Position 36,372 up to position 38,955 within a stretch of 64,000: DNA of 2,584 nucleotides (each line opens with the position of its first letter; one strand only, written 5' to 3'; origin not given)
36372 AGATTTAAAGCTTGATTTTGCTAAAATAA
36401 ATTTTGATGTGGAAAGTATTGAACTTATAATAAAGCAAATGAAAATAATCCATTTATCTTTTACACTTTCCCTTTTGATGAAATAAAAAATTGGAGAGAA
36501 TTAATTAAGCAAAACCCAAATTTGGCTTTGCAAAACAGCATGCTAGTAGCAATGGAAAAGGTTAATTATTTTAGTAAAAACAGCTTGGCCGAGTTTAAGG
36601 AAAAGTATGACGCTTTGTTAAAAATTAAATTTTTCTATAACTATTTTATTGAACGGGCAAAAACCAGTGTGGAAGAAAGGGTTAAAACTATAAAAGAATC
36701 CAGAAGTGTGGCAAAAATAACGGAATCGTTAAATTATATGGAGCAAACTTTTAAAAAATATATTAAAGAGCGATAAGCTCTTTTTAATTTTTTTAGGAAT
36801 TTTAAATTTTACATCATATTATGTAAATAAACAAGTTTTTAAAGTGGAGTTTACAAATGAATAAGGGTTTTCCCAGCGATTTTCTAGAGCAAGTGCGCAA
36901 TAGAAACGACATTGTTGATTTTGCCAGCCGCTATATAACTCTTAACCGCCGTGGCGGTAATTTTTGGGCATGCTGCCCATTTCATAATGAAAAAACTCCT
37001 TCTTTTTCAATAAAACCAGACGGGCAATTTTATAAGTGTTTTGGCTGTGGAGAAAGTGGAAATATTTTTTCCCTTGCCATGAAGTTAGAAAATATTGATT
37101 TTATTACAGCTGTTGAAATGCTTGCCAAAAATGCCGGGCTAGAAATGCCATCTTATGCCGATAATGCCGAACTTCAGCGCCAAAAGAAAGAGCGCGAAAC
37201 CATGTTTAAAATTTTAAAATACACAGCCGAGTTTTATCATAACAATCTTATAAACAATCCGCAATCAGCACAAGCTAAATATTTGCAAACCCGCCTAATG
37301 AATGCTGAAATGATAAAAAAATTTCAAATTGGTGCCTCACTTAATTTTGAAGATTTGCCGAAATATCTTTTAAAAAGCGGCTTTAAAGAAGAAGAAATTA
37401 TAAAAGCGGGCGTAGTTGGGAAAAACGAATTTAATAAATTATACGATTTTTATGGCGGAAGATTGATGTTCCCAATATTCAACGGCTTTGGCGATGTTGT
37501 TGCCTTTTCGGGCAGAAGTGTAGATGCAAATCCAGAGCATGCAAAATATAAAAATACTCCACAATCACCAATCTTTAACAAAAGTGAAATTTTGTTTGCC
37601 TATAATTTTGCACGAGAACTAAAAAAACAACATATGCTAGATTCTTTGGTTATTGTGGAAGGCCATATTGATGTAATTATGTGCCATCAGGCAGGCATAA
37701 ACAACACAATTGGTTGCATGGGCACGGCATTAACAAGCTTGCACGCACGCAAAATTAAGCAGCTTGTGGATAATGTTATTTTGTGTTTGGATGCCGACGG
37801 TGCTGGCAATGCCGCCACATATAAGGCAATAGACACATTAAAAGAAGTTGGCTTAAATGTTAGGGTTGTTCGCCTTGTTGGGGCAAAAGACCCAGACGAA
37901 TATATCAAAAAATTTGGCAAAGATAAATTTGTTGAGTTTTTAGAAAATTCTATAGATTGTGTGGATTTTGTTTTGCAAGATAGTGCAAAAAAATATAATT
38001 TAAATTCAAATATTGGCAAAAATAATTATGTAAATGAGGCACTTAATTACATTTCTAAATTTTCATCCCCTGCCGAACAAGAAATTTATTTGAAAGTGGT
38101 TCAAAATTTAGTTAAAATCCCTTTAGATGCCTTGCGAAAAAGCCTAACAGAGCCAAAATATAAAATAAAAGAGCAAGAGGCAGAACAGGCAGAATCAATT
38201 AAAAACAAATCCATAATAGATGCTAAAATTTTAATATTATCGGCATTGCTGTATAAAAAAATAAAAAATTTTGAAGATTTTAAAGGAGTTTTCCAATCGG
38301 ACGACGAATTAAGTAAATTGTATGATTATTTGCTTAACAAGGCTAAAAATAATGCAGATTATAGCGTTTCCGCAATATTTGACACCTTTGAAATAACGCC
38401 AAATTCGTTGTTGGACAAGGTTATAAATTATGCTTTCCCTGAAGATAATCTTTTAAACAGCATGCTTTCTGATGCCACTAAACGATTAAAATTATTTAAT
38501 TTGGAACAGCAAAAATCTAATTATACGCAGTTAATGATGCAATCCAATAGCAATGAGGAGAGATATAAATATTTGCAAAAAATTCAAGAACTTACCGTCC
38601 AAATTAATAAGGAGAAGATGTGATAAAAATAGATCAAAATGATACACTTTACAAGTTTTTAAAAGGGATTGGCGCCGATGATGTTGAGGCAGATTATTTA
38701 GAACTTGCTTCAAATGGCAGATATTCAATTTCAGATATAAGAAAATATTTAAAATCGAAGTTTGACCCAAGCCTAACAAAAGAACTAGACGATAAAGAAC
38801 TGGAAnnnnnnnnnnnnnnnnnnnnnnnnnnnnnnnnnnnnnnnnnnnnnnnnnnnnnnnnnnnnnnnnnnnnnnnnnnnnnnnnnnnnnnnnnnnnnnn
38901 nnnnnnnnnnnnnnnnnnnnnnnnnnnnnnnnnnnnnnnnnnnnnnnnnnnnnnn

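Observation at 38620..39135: Sigma-70 region-2-only ORF translationally coupled between dnaG and rpoD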

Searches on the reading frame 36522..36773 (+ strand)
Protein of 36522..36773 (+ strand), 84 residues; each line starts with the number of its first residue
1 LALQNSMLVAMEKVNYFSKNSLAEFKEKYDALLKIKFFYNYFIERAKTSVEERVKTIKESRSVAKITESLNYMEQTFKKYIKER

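Call 3: search_protein_families(library=pfam, proteins=[window:36522-36773:+], max_evalue=1)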
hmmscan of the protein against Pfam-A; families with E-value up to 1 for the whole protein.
window:36522-36773:+ (84 aa): 1 family
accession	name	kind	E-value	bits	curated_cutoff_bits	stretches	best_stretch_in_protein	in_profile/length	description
PF02091.20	tRNA-synt_2e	-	0.022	14.4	27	1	27-69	229-271/278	Glycyl-tRNA synthetase alpha subunit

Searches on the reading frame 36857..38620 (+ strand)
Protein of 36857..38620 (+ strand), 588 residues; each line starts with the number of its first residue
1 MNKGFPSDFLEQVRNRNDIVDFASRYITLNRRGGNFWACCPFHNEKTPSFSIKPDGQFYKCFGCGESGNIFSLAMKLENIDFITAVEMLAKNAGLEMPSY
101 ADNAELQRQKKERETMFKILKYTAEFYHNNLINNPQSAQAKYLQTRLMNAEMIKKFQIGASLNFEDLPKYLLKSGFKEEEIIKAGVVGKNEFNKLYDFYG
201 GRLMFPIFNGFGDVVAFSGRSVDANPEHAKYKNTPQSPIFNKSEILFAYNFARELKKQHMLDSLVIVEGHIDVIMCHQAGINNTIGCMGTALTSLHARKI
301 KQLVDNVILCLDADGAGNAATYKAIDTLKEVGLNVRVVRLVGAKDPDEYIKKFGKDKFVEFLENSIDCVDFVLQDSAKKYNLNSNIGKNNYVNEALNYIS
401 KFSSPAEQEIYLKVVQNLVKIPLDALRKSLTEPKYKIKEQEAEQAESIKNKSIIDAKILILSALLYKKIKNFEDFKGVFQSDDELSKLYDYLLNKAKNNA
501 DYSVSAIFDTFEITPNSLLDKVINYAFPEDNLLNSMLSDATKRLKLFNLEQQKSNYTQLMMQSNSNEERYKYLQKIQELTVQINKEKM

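Call 3: search_protein_families(library=pfam, proteins=[window:36857-38620:+], max_evalue=1)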
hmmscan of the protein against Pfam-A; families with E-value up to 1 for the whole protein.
window:36857-38620:+ (588 aa): 7 families
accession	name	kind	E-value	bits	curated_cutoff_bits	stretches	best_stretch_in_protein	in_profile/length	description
PF01807.25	Zn_ribbon_DnaG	-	1.3e-33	115.1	24.9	1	7-99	3-95/98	CHC2 zinc finger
PF08275.17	DNAG_N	-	3.1e-31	108.6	26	1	126-252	1-127/128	DNA primase catalytic core, N-terminal domain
PF13155.12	Toprim_2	-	5.9e-21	75.1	22.1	1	265-350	1-88/88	Toprim-like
PF13662.12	Toprim_4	-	5.6e-17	62.2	25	1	263-338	2-84/85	Toprim domain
PF01751.28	Toprim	-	1.8e-13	50.9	23.1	1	264-339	2-95/96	Toprim domain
PF10410.14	DnaB_bind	-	2.8e-09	37.5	20.6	1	370-421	2-53/56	DnaB-helicase binding domain of primase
PF13362.12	Toprim_3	-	4.3e-07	30.7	27.2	1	264-356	2-95/95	Toprim domain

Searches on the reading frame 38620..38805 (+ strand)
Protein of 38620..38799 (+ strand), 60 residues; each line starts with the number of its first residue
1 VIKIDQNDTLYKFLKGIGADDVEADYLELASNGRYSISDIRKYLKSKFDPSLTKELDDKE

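Call 34: search_protein_families(library=pfam, alignment_id=A3, max_evalue=10)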
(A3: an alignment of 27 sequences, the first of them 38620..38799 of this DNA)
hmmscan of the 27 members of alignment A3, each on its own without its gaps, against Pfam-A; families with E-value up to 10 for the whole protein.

A. member 1, window:38620-38799:+ (60 aa): 1 family
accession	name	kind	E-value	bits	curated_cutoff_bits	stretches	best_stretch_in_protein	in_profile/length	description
PF19789.6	DUF6273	-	0.086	13.1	23.5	1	26-57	24-55/172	Domain of unknown function (DUF6273)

B. families by the number of members that match (of 27 scanned): 14 families
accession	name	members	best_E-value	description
PF17206.9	SeqA_N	3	0.16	SeqA protein N-terminal domain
PF19652.4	DUF6155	2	0.044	Family of unknown function (DUF6155)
PF22134.1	DM_Arn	2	0.078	DNA Mimic Protein Arn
PF14674.12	FANCI_S1-cap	2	0.084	FANCI solenoid 1 cap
PF13022.12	HTH_Tnp_1_2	1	0.031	Helix-turn-helix of insertion element transposase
PF18824.6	LPD11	1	0.034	Large polyvalent protein-associated domain 11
PF19789.6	DUF6273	1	0.086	Domain of unknown function (DUF6273)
PF06430.17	L_lactis_RepB_C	1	0.088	Lactococcus lactis RepB C-terminus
PF05879.18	RHD3_GTPase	1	0.13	Root hair defective 3 GTP-binding protein (RHD3) GTPase domain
PF18391.7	CHIP_TPR_N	1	0.13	CHIP N-terminal tetratricopeptide repeat domain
PF01775.22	Ribosomal_L18A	1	0.14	Ribosomal proteins 50S-L18Ae/60S-L20/60S-L18A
PF11342.13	DUF3144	1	0.17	Protein of unknown function (DUF3144)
PF23295.1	Arm_4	1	0.18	Armadillo-like repeats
PF00282.25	Pyridoxal_deC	1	0.19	Pyridoxal-dependent decarboxylase conserved domain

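Call 35: search_solved_structures(query=A3, max_evalue=10, show_alignments=2)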
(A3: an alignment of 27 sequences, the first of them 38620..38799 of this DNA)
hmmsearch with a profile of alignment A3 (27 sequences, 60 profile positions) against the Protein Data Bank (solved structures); distinct sequences matched with E-value up to 10: 2.
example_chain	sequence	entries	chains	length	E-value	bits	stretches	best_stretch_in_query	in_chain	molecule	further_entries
9v10_Ba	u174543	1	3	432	0.73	13.4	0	2-21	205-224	EF-hand calcium-binding domain-containing protein 3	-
6dex_A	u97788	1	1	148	1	12.9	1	4-22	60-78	Suppressor of hydroxyurea sensitivity protein 1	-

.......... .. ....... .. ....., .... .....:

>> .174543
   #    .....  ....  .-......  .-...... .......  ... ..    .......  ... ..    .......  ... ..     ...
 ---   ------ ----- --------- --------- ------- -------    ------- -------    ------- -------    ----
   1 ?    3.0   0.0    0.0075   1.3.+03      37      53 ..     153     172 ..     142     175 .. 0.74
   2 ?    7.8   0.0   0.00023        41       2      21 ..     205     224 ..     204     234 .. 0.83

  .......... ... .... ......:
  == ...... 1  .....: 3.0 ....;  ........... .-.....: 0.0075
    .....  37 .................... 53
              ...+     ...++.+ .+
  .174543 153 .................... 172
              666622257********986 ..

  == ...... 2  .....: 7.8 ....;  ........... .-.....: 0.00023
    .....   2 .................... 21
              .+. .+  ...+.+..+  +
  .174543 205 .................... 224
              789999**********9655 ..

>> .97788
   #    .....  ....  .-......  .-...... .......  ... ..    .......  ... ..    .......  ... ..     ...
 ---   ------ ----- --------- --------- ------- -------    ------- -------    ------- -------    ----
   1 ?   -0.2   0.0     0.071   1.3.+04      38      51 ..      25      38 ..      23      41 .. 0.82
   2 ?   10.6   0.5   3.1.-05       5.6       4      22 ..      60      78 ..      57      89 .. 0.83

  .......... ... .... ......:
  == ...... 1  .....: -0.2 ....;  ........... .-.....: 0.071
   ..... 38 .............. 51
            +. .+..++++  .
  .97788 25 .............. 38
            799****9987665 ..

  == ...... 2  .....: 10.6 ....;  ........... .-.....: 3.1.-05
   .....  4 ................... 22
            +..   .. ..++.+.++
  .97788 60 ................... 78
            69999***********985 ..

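Call 48: search_protein_families(library=phrogs, proteins=[window:38620-38799:+], max_evalue=0.1)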
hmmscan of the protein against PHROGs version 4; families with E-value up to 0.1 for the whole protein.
window:38620-38799:+ (60 aa): 0 families

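Call 58: predict_structure(alignment_id=A5)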
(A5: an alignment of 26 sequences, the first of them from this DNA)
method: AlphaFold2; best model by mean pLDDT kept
length: 62 residues; sequences in the alignment: 26
mean_pLDDT: 71.0   pTM: 0.52
mean pLDDT of the five models: 71.0, 70.9, 69.4, 68.6, 64.0
residues with pLDDT >= 90: 0; 70-90: 44; 50-70: 7; < 50: 11
segments of 3 or more residues with pLDDT < 50: 52-62
pLDDT, mean of each block of 10 residues (from residue 1): 77 80 84 77 68 46 43
secondary structure, 60 per line:
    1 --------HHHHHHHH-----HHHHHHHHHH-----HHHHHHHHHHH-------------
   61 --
elements in order: H9-16 H22-31 H37-47

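Call 61: fold_search(model_id=the predicted structure, library=pdb)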
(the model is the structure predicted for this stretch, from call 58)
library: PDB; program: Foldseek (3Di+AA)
matches with E <= 10: 7; with E <= 0.001: 0
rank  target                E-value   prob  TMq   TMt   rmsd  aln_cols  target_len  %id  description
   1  2cp8_MODEL_1_A        5.2e+00  0.09  0.47  0.51   4.3        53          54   21  Solution structure of the RSGI RUH-046, a UBA domain from human Next to BRCA1 gene 1 protein (KIAA0049 protein (released 2005-11-19)
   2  8zey                  6.0e+00  0.06  0.36  0.35   6.2        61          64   15  Anti-CRISPR type I subtype E3;AcrIE3 (released 2024-06-05)
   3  9sds_F                6.5e+00  0.05  0.34  0.37   9.1        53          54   24  Structure of native leukocyte myeloperoxidase in complex with a truncated version of the Staphylococcal Peroxidase Inh (released 2025-10-15)
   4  9sds_E                6.5e+00  0.05  0.32  0.34   9.3        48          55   25  Structure of native leukocyte myeloperoxidase in complex with a truncated version of the Staphylococcal Peroxidase Inh (released 2025-10-15)
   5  6c87_B                8.0e+00  0.03  0.24  0.05   4.9        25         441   32  Crystal structure of rab gdp dissociation inhibitor alpha from Naegleria fowleri (released 2018-02-14)
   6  6c87_A                9.2e+00  0.02  0.24  0.05   4.9        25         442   32  Crystal structure of rab gdp dissociation inhibitor alpha from Naegleria fowleri (released 2018-02-14)
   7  4kdl_B                9.2e+00  0.01  0.18  0.16   5.6        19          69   26  Crystal structure of p97/VCP N in complex with OTU1 UBXL (released 2014-03-19)
